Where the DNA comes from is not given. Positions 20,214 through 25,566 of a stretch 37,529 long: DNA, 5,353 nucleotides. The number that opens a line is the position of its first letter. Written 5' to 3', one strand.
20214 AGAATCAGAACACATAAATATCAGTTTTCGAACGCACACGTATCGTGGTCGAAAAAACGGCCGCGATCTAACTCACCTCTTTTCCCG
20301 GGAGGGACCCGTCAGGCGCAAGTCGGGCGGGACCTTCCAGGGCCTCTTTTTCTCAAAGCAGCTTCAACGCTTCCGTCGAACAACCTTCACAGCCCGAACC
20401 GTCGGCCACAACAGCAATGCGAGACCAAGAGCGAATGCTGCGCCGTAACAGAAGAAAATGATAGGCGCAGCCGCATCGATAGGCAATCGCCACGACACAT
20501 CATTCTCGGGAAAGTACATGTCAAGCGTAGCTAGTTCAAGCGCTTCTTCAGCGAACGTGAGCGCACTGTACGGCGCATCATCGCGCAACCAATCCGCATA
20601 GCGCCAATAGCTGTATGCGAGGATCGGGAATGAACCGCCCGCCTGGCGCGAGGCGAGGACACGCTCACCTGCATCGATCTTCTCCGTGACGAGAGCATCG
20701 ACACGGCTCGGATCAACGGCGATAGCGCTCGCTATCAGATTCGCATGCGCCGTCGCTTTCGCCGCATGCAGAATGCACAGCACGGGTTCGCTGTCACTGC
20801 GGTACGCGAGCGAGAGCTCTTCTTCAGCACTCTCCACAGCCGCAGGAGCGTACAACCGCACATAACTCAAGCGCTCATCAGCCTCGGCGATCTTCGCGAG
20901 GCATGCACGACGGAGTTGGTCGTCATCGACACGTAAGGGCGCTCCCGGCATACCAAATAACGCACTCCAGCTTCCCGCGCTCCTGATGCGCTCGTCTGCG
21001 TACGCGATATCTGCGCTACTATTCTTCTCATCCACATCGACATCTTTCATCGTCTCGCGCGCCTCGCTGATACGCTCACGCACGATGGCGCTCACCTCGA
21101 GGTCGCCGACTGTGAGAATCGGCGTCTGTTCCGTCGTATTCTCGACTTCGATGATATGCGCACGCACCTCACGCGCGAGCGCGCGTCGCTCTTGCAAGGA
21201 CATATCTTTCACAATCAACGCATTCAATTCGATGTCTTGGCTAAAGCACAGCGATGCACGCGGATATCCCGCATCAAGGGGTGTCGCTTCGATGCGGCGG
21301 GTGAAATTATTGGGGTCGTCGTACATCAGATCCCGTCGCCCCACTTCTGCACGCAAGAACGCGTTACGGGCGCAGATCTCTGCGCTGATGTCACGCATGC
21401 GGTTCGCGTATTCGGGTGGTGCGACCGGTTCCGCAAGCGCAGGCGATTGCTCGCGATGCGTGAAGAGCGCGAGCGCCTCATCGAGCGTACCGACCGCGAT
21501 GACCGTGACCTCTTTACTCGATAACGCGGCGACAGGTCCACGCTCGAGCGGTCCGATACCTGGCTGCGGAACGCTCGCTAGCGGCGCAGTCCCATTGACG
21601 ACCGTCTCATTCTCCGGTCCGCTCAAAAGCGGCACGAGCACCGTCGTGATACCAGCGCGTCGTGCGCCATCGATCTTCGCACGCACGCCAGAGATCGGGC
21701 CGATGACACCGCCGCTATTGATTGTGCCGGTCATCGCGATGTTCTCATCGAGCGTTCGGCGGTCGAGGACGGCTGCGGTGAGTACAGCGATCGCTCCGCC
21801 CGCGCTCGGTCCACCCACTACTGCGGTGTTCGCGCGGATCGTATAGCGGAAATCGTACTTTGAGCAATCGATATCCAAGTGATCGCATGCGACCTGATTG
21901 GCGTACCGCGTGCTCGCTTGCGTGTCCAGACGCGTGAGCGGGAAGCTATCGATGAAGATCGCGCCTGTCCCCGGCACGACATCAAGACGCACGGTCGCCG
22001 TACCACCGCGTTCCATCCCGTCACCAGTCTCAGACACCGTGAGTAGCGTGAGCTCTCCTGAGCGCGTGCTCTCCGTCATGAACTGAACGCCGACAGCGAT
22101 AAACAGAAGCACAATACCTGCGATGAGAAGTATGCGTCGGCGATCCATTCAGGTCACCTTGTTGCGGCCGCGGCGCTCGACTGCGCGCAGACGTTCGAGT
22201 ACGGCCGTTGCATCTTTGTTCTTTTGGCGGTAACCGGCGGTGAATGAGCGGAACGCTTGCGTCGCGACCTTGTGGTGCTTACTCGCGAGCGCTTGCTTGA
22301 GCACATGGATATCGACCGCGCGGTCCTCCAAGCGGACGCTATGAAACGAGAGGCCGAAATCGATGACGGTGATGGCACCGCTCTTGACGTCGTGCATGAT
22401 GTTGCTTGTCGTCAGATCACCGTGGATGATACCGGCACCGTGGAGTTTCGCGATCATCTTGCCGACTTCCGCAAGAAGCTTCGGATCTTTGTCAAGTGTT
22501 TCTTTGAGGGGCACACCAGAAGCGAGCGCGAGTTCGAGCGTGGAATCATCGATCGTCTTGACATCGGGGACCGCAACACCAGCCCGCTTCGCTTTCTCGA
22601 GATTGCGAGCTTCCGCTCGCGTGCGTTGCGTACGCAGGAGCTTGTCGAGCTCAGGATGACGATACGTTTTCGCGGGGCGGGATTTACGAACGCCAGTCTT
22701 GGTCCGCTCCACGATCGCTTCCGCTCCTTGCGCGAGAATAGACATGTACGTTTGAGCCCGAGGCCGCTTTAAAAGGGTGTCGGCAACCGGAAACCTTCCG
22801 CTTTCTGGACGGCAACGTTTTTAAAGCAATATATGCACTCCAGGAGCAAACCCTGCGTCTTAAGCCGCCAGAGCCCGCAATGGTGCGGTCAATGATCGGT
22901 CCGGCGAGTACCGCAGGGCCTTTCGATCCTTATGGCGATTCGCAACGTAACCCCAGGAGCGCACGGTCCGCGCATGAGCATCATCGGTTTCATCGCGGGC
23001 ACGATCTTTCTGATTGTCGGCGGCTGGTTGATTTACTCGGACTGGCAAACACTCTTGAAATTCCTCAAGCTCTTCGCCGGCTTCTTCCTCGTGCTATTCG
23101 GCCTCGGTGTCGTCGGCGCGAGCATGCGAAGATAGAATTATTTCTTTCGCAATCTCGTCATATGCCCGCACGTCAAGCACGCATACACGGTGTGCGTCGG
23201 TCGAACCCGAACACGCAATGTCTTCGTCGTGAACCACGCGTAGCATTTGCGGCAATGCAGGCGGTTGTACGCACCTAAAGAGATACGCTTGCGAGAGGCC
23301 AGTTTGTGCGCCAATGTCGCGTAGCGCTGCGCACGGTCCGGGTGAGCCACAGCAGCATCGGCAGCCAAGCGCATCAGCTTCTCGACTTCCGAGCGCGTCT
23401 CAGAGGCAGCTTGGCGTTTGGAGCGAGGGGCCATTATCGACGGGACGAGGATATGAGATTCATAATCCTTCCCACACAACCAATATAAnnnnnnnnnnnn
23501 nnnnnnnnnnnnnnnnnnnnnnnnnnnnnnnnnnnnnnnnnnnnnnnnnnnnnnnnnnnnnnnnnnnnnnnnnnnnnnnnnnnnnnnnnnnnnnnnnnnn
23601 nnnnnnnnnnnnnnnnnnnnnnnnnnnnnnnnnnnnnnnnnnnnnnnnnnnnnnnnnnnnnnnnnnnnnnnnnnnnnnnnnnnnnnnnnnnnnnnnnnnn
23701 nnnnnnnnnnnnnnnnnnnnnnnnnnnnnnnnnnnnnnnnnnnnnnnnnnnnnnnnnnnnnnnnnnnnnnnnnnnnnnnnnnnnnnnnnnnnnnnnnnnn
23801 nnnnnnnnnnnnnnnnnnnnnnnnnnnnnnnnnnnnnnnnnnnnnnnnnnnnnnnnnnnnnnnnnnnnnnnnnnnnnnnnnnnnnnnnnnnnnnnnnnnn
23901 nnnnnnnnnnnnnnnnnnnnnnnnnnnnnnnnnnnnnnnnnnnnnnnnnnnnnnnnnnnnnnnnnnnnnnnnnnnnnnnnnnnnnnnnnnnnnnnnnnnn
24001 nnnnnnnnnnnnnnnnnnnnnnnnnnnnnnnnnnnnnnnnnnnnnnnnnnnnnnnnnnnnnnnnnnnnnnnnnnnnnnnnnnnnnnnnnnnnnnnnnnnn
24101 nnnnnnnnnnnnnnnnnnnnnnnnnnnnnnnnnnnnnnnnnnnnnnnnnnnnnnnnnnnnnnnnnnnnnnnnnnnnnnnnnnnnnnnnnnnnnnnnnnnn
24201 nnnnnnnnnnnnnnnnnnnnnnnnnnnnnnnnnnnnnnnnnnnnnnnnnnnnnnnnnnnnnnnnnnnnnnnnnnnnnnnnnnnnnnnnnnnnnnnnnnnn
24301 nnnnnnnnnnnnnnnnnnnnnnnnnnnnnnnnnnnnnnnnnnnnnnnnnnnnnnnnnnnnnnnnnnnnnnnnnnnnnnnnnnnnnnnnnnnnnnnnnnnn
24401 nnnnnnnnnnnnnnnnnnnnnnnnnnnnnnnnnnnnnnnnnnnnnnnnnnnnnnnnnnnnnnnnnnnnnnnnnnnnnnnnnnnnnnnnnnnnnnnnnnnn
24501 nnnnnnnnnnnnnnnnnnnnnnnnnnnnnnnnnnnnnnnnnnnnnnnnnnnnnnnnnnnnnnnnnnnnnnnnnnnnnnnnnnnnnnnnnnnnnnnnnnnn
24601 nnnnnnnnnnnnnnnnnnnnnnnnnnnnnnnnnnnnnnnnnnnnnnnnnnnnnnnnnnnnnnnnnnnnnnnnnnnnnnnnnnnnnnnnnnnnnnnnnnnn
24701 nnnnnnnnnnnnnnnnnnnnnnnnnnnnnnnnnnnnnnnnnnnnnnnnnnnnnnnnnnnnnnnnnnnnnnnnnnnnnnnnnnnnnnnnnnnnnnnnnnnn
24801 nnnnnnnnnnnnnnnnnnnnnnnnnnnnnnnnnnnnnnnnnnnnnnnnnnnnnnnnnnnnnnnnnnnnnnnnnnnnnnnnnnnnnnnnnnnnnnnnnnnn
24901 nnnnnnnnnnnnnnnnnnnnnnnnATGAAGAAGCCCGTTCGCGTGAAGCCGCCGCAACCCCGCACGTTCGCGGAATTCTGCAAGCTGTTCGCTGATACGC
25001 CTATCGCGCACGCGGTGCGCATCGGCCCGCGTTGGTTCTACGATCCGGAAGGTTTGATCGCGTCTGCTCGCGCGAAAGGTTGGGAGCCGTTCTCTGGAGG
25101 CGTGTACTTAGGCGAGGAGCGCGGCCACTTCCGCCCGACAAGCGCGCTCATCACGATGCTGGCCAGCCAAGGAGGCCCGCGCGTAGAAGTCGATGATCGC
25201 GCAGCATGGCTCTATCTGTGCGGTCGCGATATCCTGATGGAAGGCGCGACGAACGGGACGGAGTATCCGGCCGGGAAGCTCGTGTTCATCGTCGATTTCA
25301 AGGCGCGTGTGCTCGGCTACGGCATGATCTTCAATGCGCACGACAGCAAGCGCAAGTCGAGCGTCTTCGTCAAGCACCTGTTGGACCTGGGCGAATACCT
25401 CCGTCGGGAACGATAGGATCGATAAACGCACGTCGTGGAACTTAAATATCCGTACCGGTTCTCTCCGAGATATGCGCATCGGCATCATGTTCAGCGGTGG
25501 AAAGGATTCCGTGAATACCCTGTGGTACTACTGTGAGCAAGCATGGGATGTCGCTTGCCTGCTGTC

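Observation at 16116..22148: Co-oriented cluster of exported envelope-acting enzymes: candidate cell-envelope attack / host-interaction locus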

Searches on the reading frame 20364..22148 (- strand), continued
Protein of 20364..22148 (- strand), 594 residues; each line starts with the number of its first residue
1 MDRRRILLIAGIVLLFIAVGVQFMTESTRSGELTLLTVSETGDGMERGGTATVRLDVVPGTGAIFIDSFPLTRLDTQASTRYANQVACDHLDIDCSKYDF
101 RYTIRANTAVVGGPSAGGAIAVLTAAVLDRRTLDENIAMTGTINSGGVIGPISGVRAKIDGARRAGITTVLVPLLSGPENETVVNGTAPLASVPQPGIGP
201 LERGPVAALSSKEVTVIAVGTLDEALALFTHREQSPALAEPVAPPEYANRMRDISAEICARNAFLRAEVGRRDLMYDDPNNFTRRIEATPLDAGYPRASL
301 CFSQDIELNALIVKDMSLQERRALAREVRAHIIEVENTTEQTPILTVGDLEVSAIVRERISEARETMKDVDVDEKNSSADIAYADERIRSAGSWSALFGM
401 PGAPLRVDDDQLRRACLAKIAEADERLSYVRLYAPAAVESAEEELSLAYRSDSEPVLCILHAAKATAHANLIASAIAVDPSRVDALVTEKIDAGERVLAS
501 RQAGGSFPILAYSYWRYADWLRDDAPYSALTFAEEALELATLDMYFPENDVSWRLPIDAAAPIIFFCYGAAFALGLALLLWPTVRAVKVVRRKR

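Call 90: predict_structure(alignment_id=A2)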
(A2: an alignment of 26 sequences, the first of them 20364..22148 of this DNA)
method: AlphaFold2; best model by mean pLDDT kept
length: 594 residues; sequences in the alignment: 26
mean_pLDDT: 86.8   pTM: 0.83
mean pLDDT of the five models: 86.8, 85.8, 84.5, 84.5, 83.4
residues with pLDDT >= 90: 353; 70-90: 179; 50-70: 40; < 50: 22
segments of 3 or more residues with pLDDT < 50: 180-198, 592-594
pLDDT, mean of each block of 10 residues (from residue 1): 83 90 79 88 76 92 86 79 90 86 82 83 95 94 89 87 94 76 33 42 90 94 95 84 95 97 98 94 93 94 97 96 97 96 90 95 93 85 97 95 79 91 89 87 95 91 95 82 89 93 90 96 92 95 73 64 90 88 58 49
secondary structure, 60 per line:
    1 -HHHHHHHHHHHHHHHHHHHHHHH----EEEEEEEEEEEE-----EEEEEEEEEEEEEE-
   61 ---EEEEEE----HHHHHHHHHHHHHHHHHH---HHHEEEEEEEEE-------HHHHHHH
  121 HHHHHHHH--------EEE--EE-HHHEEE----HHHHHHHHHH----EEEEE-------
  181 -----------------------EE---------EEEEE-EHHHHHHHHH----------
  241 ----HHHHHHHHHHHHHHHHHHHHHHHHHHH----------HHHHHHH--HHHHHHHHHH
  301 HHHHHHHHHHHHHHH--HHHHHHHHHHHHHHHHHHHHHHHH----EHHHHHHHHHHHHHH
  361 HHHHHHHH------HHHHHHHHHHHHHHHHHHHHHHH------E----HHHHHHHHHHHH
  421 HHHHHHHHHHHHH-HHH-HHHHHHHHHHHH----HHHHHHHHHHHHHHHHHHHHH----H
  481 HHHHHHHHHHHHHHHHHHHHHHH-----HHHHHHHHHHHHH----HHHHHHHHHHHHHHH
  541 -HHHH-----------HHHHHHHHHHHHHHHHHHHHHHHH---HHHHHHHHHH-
elements in order: H2-24 E29-40 E46-59 E64-69 H74-91 E98-106 H114-128 E137-139 E148-150 H155-164 E169-173 E215-219 H222-230 H245-271 H282-288 H291-315 H318-341 H347-368 H375-397 H409-433 H439-450 H455-475 H480-503 H509-521 H526-540 H542-545 H557-580 H584-593

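Call 95: fold_search(model_id=the predicted structure, library=pdb)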
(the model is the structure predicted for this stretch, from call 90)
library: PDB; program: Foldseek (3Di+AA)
matches with E <= 10: 843; with E <= 0.001: 184
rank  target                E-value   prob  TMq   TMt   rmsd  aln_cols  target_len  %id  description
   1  3wu3_A                2.6e-09  1.00  0.26  0.74   4.3       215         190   23  Reduced-form structure of E.coli Lon Proteolytic domain (released 2014-11-12)
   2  3wu6_A                3.9e-09  1.00  0.26  0.76   4.3       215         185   23  Oxidized E.coli Lon Proteolytic domain (released 2014-11-12)
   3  3wu6_F                5.9e-09  1.00  0.25  0.77   5.1       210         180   24  Oxidized E.coli Lon Proteolytic domain (released 2014-11-12)
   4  6on2_D                8.6e-09  1.00  0.26  0.30   4.4       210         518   23  Lon Protease from Yersinia pestis with Y2853 substrate (released 2019-05-01)
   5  1rr9_A                8.6e-09  1.00  0.26  0.78   5.1       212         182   22  Catalytic domain of E.coli Lon protease (released 2003-12-23)
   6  6on2_A                9.0e-09  1.00  0.25  0.29   5.9       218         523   22  Lon Protease from Yersinia pestis with Y2853 substrate (released 2019-05-01)
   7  1rr9_F                9.5e-09  1.00  0.26  0.76   4.3       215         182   24  Catalytic domain of E.coli Lon protease (released 2003-12-23)
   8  3k1j_A                9.9e-09  1.00  0.26  0.27   5.4       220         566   20  Crystal structure of Lon protease from Thermococcus onnurineus NA1 (released 2010-09-22)
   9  3k1j_B                1.2e-08  1.00  0.26  0.27   5.4       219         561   20  Crystal structure of Lon protease from Thermococcus onnurineus NA1 (released 2010-09-22)
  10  8dvh_A                1.3e-08  1.00  0.25  0.72   7.7       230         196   20  Crystal structure of ATP-dependent Lon protease from Bacillus subtillis (BsLonBA) (released 2022-11-09)
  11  8dvh_B                1.3e-08  1.00  0.25  0.74   5.5       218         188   21  Crystal structure of ATP-dependent Lon protease from Bacillus subtillis (BsLonBA) (released 2022-11-09)
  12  7fd4_A                1.3e-08  1.00  0.26  0.20   8.0       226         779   22  A complete three-dimensional structure of the Lon protease translocating a protein substrate (conformation 1) (released 2021-11-03)
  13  3wu6_E                1.4e-08  1.00  0.26  0.71   5.4       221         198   23  Oxidized E.coli Lon Proteolytic domain (released 2014-11-12)
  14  6on2_F                1.7e-08  1.00  0.26  0.30   6.2       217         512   22  Lon Protease from Yersinia pestis with Y2853 substrate (released 2019-05-01)
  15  3wu3_E                1.8e-08  1.00  0.26  0.74   5.5       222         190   22  Reduced-form structure of E.coli Lon Proteolytic domain (released 2014-11-12)
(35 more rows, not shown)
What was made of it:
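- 20364..22148 (-): ATP-independent Lon-type S16 serine protease. TM helix at each end. The exported part is a Lon protease domain (about residues 30-230) plus an all-alpha domain (about 245-545). AF2 pLDDT 86.8, and the N-terminal domain superposes on Lon proteolytic domains with TM 0.74-0.78 (calls 90, 95).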

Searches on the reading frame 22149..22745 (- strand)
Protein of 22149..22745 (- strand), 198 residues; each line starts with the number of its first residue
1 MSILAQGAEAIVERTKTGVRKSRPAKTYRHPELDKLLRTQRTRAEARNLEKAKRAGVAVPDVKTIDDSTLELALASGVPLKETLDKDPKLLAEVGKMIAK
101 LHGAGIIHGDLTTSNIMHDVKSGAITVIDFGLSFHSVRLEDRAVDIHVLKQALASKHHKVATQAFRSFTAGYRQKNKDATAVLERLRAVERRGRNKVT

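Call 3: search_protein_families(library=pfam, proteins=[window:22149-22745:-], max_evalue=0.01)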
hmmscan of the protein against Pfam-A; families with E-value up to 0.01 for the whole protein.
window:22149-22745:- (198 aa): 7 families
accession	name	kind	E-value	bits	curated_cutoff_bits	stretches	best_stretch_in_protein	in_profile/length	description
PF01163.29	RIO1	-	2.8e-10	40.6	22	1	36-131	49-149/187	RIO domain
PF06293.20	Kdo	-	6.7e-09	35.9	21.3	1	89-172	122-207/207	Lipopolysaccharide kinase (Kdo/WaaP) family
PF01636.29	APH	-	1.7e-08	35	23.2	1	105-141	169-205/239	Phosphotransferase enzyme family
PF00069.31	Pkinase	-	5e-07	29.8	31.7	1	89-135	102-147/263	Protein kinase domain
PF22303.2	OspG_kinase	-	4.4e-05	24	27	1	69-131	64-128/152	Protein kinase OspG, kinase domain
PF07714.23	PK_Tyr_Ser-Thr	-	0.0024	17.7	23.1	1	88-135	105-151/258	Protein tyrosine and serine/threonine kinase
PF19974.5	TCAD9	-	0.0059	16.3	40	0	101-143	294-335/429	Ternary complex associated domain 9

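Call 4: search_protein_families(library=ncbifam, proteins=[window:22149-22745:-], max_evalue=0.01)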
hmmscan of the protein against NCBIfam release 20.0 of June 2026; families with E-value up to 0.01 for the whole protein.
window:22149-22745:- (198 aa): 24 families
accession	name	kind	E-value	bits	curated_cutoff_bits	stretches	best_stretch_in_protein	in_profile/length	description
TIGR03724.2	arch_bud32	equivalog_domain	2e-58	197.1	125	1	7-194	1-191/193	KEOPS complex kinase/ATPase Bud32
NF011462.0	PRK14879.1-3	equivalog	1.8e-55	187.7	174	1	4-195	3-189/192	Kae1-associated kinase Bud32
NF007174.0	PRK09605.1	equivalog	3.1e-50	171.1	447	1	4-194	341-533/535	bifunctional N(6)-L-threonylcarbamoyladenine synthase/serine/threonine protein kinase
NF011463.0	PRK14879.1-4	equivalog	8.1e-45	153.1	188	1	3-195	22-224/237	Kae1-associated kinase Bud32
NF011464.0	PRK14879.1-7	equivalog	4.8e-36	124.6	246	1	19-196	30-214/221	Kae1-associated kinase Bud32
NF011460.0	PRK14879.1-1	equivalog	8.3e-36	123.3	199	1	5-194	17-219/232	Kae1-associated kinase Bud32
NF011461.0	PRK14879.1-2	equivalog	4.9e-29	101.7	372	1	4-194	8-208/225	Kae1-associated kinase Bud32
NF002475.0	PRK01723.1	equivalog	3.5e-09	36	142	1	85-176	140-239/241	3-deoxy-D-manno-octulosonic acid kinase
NF041310.1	Prot_Kin_Rio1_Halo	equivalog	6.9e-08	32.2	480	1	41-132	142-237/273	serine/threonine-protein kinase Rio1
NF006620.0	PRK09188.1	equivalog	8.6e-07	28.3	490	1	37-134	63-160/365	serine/threonine protein kinase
NF038151.1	lanthi_synth_III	equivalog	1.6e-06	26.8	575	1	89-135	340-385/833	class III lanthionine synthetase LanKC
NF033483.0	PknB_PASTA_kin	equivalog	0.00028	20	450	1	89-133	111-154/563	Stk1 family PASTA domain-containing Ser/Thr kinase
NF038150.1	lanthi_synth_IV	equivalog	0.00034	19.1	650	1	85-135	298-347/851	class IV lanthionine synthetase LanL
NF041408.1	XopAU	subfamily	0.00043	20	450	1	81-132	324-375/498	XopAU family type III secretion system effector serine/threonine kinase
NF041645.1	prot_kin_PA4780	equivalog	0.0011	18.3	350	1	44-129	93-185/274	PA4780 family RIO1-like protein kinase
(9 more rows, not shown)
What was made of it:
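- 22149..22745 (-): bud32 (KEOPS kinase/ATPase). First gene of a two-gene operon with the S16 protease. TATA-like TTTTAAA lies at 22774-22768. TIGR03724 197 bits against cutoff 125 (call 4).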

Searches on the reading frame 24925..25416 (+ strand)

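Call 15: search_protein_families(library=pfam, proteins=[window:24925-25416:+], max_evalue=0.001)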
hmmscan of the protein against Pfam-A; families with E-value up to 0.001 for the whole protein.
window:24925-25416:+ (163 aa): 1 family
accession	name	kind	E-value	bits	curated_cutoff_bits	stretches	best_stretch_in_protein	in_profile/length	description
PF03657.19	UPF0113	-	2.4e-10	41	23.8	1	88-161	3-73/73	UPF0113 PUA domain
